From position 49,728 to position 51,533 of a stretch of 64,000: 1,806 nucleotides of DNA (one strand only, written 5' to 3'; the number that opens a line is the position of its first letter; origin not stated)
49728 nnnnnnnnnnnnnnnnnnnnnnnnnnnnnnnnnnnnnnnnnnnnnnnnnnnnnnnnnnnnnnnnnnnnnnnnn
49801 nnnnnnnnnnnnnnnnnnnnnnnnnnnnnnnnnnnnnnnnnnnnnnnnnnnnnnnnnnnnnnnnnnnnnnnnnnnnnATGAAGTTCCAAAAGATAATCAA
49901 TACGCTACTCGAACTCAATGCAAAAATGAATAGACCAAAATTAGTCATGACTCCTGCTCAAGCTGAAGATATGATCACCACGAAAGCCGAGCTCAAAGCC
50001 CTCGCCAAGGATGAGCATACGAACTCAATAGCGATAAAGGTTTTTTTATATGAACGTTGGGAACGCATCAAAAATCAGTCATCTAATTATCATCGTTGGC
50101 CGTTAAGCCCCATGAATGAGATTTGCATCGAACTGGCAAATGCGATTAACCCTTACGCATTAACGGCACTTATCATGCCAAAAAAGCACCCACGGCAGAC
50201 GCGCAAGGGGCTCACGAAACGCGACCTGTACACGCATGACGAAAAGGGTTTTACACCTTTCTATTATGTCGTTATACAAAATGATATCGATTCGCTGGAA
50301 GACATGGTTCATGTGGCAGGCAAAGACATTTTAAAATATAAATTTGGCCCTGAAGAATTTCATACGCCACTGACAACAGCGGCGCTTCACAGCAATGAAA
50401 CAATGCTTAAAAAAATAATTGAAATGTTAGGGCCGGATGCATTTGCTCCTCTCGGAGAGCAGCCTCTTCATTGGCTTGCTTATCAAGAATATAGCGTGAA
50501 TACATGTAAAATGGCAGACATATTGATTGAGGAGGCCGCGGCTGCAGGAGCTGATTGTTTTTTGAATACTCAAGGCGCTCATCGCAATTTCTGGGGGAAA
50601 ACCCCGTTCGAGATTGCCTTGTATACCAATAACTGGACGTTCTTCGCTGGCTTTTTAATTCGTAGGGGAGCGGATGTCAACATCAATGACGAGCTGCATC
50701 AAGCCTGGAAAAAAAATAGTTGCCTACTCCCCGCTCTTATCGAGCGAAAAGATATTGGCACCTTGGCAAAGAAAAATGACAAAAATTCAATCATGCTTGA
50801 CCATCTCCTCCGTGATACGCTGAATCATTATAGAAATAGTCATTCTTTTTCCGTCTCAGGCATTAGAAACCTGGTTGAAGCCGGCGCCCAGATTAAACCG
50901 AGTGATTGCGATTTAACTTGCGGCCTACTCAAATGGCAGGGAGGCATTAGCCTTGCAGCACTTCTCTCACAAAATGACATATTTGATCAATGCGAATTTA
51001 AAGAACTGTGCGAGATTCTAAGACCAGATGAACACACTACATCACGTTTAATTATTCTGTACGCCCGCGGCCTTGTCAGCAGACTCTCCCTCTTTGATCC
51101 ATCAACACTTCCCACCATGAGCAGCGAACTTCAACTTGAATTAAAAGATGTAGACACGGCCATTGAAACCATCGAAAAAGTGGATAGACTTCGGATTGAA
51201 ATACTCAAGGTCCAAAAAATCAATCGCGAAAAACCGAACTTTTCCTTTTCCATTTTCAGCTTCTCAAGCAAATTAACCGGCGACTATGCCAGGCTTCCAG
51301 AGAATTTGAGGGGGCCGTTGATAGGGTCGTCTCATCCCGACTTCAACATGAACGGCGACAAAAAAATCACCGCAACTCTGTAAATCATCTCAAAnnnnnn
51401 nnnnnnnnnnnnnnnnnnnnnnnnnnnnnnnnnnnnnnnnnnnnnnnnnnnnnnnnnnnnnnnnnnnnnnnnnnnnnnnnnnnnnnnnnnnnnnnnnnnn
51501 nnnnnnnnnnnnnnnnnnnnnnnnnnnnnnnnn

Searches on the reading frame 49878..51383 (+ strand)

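Call 3: search_protein_families(library=pfam, proteins=[window:49878-51383:+])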
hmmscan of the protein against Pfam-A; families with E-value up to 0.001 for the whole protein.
window:49878-51383:+ (501 aa): 4 families
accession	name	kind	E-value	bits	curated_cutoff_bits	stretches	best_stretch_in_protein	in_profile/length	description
PF13606.12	Ank_3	-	2.6e-06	27.7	22.3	0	162-187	3-27/30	Ankyrin repeat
PF12796.13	Ank_2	-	2e-05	25.5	27.3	0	167-271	3-90/90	Ankyrin repeats (3 copies)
PF13637.12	Ank_4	-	0.00016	22.3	22.7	0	165-211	1-47/50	Ankyrin repeats (many copies)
PF00023.36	Ank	-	0.0003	21.4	21.1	0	240-271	2-32/33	Ankyrin repeat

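Call 4: search_protein_families(library=ncbifam, proteins=[window:49878-51383:+])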
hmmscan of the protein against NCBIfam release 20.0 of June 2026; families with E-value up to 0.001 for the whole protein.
window:49878-51383:+ (501 aa): 0 families
